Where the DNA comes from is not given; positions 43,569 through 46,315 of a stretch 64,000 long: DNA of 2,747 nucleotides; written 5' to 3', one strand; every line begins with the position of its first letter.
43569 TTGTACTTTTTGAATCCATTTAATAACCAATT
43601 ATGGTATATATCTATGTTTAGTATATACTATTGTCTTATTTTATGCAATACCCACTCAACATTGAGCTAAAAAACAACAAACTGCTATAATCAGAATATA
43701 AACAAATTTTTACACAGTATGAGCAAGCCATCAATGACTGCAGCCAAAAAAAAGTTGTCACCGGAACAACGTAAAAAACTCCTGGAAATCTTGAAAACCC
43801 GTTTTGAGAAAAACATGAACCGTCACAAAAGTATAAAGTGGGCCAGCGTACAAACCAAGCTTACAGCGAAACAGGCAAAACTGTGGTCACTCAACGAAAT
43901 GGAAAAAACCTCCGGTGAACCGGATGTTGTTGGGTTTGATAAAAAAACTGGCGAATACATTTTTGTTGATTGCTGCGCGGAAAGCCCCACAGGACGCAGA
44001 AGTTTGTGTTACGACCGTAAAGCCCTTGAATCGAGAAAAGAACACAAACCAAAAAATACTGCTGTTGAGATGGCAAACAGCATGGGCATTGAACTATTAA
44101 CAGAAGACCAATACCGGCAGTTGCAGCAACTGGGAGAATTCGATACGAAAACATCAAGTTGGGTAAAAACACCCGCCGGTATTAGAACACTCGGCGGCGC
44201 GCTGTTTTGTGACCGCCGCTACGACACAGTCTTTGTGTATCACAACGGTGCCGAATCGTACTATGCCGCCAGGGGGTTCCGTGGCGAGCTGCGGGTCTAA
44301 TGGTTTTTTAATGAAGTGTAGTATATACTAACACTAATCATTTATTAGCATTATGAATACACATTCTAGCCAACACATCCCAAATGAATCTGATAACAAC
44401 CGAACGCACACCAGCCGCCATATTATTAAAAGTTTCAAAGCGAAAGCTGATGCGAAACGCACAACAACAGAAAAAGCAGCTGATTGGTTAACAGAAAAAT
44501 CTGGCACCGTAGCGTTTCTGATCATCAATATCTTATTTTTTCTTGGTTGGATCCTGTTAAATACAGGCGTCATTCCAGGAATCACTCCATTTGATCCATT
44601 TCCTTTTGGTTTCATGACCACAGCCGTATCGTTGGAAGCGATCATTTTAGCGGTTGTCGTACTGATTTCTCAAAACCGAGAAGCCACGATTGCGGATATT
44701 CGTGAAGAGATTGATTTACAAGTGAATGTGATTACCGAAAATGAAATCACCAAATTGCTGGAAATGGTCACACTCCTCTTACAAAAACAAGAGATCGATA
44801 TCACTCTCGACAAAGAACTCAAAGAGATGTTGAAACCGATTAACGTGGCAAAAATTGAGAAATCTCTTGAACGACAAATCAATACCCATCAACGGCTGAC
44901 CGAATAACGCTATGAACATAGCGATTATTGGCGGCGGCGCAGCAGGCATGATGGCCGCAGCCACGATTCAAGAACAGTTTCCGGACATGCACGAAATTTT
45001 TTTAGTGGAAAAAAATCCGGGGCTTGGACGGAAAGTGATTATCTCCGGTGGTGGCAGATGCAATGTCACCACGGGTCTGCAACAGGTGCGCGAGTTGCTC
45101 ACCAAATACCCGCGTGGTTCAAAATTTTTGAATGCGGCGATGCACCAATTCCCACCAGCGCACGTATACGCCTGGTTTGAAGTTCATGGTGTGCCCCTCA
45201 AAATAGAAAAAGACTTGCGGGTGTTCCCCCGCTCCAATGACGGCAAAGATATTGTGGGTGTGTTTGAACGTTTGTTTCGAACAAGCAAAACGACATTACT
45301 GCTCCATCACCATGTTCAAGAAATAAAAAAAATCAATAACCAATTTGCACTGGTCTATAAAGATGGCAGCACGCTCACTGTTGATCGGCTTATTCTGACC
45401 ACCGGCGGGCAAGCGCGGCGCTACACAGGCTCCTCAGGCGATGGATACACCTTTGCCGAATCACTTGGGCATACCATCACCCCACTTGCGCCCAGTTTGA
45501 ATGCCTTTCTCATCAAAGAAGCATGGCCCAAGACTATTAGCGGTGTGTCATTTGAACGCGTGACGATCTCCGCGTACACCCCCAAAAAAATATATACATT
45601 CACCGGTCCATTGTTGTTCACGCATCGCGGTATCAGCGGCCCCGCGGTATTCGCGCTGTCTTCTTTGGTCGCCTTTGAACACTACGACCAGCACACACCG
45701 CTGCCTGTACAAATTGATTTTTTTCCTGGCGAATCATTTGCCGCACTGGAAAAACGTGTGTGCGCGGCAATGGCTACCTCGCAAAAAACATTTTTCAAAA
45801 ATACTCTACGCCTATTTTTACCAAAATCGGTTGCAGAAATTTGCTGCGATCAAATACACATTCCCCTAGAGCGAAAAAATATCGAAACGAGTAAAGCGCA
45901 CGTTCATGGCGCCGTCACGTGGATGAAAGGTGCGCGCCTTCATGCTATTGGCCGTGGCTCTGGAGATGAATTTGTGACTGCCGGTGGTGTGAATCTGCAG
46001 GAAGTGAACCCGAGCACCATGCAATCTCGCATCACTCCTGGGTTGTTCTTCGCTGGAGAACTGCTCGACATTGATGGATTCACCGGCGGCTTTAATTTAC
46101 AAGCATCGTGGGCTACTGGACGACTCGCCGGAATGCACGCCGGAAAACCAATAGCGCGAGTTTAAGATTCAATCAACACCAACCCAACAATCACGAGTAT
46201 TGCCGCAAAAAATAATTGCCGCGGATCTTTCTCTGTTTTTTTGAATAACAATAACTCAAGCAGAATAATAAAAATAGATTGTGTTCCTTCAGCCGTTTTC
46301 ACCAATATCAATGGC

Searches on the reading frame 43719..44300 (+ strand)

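Call 49: search_protein_families(library=pfam, proteins=[window:43719-44300:+], max_evalue=0.01)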
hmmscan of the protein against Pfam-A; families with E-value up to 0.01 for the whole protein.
window:43719-44300:+ (193 aa): 1 family
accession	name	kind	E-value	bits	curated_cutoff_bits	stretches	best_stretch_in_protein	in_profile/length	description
PF14066.11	DUF4256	-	8.8e-94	312.4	27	1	21-193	1-173/173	Protein of unknown function (DUF4256)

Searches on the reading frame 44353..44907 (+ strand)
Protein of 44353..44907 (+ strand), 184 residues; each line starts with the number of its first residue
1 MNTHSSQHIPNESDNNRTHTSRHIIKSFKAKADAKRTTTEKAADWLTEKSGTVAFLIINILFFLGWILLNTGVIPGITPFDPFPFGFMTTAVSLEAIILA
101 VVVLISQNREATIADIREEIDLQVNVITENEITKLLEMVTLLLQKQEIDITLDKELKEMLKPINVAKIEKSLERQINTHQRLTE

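Call 111: search_protein_families(library=pfam, proteins=[window:44353-44907:+], max_evalue=0.00001)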
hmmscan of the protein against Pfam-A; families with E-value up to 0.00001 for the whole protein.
window:44353-44907:+ (184 aa): 1 family
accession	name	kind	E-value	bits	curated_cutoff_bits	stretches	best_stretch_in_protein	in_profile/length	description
PF06210.16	DUF1003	-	8.6e-28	97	27.4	1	51-149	2-99/103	Protein of unknown function (DUF1003)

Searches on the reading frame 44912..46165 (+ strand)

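Call 111: search_protein_families(library=pfam, proteins=[window:44912-46165:+], max_evalue=0.00001)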
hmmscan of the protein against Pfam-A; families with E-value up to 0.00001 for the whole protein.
window:44912-46165:+ (417 aa): 4 families
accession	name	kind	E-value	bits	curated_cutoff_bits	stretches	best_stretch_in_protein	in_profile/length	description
PF03486.20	HI0933_like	-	1.1e-74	251.4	50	1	2-408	2-243/244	HI0933-like protein Rossmann domain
PF22780.1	HI0933_like_1st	-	1.6e-24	87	27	1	194-336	2-145/165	HI0933-like protein barrel and H2TH domain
PF13454.12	NAD_binding_9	-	1.2e-09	38.8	21.8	1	4-166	1-154/155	FAD-NAD(P)-binding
PF07992.20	Pyr_redox_2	-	1.6e-08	34.7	26.1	1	1-177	1-119/291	Pyridine nucleotide-disulphide oxidoreductase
